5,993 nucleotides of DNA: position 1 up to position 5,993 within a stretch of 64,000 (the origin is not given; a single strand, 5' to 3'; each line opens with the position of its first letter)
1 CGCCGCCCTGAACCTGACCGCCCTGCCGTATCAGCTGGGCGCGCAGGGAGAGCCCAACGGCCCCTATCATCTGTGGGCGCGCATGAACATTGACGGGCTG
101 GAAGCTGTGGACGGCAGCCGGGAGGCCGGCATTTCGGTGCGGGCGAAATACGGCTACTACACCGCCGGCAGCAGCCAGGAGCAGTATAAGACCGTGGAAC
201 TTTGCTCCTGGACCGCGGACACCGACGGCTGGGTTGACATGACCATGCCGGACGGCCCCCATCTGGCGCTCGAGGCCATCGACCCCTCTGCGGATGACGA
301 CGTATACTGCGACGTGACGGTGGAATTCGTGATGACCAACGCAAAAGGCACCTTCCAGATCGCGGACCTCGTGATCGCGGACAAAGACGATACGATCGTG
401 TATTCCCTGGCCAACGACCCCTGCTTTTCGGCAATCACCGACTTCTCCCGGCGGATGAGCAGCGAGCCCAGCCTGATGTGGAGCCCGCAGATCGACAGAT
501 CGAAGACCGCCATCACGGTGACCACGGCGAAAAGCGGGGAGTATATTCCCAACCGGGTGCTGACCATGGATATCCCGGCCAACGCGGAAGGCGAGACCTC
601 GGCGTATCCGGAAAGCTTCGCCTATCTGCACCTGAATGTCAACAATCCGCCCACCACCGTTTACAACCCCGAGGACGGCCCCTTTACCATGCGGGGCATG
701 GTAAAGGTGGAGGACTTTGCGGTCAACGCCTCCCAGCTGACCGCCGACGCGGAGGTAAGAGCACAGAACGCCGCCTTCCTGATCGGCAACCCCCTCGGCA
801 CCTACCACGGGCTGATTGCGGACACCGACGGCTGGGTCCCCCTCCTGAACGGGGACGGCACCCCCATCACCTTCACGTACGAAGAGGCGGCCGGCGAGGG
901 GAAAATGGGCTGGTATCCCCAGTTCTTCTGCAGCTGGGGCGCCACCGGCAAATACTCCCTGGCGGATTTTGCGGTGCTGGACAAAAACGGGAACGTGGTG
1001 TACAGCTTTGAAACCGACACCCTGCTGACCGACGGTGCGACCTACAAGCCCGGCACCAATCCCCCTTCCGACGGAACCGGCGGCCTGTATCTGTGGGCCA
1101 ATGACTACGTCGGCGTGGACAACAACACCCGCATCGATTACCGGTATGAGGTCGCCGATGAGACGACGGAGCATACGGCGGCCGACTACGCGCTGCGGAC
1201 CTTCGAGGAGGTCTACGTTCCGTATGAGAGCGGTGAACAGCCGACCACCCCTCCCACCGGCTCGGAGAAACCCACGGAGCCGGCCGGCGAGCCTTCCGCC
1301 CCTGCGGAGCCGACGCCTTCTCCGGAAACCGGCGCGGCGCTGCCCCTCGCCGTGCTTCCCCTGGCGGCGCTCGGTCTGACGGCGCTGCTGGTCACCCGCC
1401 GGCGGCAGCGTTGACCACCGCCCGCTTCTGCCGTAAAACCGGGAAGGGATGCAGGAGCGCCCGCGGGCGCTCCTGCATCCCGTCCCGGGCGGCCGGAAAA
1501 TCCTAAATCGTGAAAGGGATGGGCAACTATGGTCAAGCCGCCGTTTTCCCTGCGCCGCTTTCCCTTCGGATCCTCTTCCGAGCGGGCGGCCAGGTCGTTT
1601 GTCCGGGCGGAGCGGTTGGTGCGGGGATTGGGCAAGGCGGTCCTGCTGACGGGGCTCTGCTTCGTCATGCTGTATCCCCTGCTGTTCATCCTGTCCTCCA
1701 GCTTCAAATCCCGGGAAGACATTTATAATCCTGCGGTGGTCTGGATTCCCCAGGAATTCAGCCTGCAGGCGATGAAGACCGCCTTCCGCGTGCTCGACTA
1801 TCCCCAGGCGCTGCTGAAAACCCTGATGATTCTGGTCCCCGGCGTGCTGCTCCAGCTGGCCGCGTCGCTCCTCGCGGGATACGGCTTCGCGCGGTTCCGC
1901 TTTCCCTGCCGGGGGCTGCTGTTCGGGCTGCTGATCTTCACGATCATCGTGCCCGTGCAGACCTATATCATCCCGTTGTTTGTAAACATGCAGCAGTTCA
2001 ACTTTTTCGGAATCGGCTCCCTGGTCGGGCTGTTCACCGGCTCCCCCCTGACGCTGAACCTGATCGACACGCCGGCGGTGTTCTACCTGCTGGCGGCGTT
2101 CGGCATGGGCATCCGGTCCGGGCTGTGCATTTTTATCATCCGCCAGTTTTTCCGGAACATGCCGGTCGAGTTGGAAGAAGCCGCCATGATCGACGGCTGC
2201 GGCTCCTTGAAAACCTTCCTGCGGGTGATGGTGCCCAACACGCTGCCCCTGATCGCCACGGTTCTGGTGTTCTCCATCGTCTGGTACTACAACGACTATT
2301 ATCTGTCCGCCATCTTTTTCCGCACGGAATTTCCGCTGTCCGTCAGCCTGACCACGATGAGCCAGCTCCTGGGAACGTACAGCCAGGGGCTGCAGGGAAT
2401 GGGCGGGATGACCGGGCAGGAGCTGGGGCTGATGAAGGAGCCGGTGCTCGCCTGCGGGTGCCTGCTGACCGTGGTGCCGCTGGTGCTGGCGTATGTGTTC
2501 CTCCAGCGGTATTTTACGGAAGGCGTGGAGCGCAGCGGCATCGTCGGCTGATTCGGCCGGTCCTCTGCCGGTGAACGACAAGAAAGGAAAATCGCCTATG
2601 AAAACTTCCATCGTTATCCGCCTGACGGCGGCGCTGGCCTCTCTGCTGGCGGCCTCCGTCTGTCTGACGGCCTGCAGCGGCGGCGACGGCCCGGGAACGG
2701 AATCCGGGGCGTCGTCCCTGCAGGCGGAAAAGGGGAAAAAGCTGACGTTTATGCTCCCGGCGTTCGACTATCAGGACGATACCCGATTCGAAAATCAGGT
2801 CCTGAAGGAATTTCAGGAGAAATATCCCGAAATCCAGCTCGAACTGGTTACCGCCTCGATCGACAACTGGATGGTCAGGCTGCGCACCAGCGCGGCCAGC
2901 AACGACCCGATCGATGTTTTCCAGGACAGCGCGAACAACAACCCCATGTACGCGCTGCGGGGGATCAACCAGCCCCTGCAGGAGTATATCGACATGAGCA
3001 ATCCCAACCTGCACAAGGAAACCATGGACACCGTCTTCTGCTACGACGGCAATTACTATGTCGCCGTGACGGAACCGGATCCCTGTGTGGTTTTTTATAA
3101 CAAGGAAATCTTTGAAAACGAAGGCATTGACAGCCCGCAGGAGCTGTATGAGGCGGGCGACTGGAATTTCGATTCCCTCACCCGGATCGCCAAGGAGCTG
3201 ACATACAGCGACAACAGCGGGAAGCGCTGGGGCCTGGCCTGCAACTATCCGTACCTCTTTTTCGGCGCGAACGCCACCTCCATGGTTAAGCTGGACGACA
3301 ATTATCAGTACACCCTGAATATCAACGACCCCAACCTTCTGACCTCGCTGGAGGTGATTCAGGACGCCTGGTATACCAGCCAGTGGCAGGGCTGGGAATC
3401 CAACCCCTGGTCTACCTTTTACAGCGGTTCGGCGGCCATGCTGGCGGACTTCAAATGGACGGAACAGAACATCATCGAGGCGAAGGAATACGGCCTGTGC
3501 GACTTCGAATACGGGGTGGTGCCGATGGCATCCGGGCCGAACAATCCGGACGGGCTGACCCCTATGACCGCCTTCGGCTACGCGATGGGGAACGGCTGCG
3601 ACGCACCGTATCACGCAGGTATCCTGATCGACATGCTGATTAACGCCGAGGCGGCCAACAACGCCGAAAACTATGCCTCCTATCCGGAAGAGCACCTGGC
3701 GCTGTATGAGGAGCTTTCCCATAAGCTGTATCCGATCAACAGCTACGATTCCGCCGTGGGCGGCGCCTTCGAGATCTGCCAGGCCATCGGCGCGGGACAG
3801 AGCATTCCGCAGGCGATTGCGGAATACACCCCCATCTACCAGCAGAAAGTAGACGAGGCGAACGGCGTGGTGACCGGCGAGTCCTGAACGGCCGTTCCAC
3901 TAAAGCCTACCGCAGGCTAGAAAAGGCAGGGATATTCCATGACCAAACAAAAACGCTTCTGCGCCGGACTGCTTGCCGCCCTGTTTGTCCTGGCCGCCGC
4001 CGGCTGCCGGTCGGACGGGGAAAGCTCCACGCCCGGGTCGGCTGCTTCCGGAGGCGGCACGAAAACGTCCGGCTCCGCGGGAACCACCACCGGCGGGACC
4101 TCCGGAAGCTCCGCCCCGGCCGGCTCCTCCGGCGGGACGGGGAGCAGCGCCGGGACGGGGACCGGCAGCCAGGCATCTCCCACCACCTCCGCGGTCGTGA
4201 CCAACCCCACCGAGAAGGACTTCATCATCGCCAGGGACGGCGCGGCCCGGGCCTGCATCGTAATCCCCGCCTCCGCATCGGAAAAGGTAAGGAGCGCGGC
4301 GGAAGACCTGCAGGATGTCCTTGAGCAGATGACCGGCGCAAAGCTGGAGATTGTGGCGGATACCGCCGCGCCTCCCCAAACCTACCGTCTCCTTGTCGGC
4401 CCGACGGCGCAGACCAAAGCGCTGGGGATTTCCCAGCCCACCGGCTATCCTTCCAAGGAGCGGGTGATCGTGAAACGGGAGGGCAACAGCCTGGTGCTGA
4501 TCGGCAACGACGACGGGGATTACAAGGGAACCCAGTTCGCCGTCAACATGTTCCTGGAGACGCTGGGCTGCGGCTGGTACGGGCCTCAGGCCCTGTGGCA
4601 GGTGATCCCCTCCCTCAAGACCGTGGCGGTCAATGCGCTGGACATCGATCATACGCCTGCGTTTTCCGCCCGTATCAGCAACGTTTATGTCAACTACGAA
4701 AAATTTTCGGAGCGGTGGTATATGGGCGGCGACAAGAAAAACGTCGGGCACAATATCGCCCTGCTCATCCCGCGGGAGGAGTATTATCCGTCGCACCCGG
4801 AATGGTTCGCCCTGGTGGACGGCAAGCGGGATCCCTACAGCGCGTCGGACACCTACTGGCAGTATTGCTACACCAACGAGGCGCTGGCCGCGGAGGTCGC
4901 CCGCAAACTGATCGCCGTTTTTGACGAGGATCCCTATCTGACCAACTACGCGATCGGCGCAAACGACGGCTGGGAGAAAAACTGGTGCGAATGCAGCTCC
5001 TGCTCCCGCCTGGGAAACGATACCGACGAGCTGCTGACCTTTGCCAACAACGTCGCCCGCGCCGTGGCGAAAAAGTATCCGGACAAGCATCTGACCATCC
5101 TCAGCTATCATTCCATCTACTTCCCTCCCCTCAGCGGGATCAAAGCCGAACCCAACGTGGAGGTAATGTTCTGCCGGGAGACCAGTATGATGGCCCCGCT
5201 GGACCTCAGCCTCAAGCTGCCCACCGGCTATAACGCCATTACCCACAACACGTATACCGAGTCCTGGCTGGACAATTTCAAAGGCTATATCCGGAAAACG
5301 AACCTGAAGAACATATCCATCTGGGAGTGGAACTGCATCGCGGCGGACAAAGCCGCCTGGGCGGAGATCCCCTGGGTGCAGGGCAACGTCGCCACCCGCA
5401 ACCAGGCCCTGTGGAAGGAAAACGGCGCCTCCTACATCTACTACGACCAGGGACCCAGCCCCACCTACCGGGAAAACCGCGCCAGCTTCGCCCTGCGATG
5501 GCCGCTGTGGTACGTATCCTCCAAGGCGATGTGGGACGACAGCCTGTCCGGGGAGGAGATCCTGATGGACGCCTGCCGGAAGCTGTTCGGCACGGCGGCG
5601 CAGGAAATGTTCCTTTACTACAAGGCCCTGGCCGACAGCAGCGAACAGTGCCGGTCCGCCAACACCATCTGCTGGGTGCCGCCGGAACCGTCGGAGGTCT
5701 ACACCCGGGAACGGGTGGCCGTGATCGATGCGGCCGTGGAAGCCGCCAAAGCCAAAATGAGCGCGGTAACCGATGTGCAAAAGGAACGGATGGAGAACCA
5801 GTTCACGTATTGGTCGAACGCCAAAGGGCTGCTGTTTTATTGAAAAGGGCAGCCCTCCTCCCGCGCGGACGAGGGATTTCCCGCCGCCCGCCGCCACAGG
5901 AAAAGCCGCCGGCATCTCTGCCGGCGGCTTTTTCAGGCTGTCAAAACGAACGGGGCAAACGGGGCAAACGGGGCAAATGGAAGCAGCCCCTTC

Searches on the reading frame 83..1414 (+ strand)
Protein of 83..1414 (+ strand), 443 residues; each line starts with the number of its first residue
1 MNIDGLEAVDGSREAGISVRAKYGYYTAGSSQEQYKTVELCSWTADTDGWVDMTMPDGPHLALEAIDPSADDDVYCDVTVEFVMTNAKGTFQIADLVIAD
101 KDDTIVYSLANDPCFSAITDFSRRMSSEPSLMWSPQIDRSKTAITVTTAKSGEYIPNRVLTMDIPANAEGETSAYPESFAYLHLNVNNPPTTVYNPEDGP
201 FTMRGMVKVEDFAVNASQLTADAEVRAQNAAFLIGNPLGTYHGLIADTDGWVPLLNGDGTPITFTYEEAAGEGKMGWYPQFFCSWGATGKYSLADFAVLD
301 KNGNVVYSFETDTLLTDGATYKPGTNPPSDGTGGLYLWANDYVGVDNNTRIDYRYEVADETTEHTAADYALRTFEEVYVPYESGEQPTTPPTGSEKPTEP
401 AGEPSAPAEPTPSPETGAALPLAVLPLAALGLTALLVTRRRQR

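Call 15: search_protein_families(library=pfam, proteins=[window:83-1414:+], max_evalue=0.001)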
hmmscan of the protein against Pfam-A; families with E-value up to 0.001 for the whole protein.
window:83-1414:+ (443 aa): 0 families

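Call 85: search_protein_families(library=pfam, proteins=[window:83-1414:+], max_evalue=1)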
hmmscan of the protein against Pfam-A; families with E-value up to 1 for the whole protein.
window:83-1414:+ (443 aa): 3 families
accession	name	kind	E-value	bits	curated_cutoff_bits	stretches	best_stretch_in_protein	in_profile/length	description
PF03229.18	Alpha_GJ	-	0.025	15.6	21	1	381-435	43-101/126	Alphavirus glycoprotein J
PF12690.13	BsuPI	-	0.14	12.6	22.9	0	92-155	36-91/101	Intracellular proteinase inhibitor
PF08534.16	Redoxin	-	0.2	11.9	26.6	0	291-311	114-134/148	Redoxin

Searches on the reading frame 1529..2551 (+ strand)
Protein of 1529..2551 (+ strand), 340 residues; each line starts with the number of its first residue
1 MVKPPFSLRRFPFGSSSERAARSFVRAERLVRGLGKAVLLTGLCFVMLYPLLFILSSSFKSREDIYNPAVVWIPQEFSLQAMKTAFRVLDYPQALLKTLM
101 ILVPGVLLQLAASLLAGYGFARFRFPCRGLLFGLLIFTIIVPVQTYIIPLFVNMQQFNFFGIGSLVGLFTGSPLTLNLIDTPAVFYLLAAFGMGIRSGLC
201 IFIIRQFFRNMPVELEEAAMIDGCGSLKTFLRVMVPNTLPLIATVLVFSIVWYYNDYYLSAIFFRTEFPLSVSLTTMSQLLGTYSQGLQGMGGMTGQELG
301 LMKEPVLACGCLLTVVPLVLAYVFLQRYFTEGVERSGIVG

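Call 15: search_protein_families(library=pfam, proteins=[window:1529-2551:+], max_evalue=0.001)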
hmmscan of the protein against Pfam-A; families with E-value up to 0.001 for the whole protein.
window:1529-2551:+ (340 aa): 1 family
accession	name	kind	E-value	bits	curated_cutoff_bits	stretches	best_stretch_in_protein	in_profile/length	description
PF00528.27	BPD_transp_1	-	1.2e-10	41.8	26.4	1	114-333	2-182/184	Binding-protein-dependent transport system inner membrane component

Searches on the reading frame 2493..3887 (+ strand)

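Call 15: search_protein_families(library=pfam, proteins=[window:2493-3887:+], max_evalue=0.001)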
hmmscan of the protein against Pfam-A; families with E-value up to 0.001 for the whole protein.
window:2493-3887:+ (464 aa): 1 family
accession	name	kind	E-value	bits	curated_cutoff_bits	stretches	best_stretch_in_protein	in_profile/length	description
PF01547.30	SBP_bac_1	-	7.4e-18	66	26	1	100-388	10-306/307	Bacterial extracellular solute-binding protein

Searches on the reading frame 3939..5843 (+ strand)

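Call 15: search_protein_families(library=pfam, proteins=[window:3939-5843:+], max_evalue=0.001)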
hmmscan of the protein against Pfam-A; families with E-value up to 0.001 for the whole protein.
window:3939-5843:+ (634 aa): 1 family
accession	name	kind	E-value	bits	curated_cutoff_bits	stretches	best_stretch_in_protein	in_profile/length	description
PF16126.11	DUF4838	-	1.4e-36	126.7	26.6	1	221-560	7-323/325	Domain of unknown function (DUF4838)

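Call 85: search_protein_families(library=pfam, proteins=[window:3939-5843:+], max_evalue=1)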
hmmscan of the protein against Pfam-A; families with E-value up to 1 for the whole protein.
window:3939-5843:+ (634 aa): 1 family
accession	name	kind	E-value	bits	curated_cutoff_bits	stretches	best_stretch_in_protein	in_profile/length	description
PF16126.11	DUF4838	-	1.4e-36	126.7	26.6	1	221-560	7-323/325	Domain of unknown function (DUF4838)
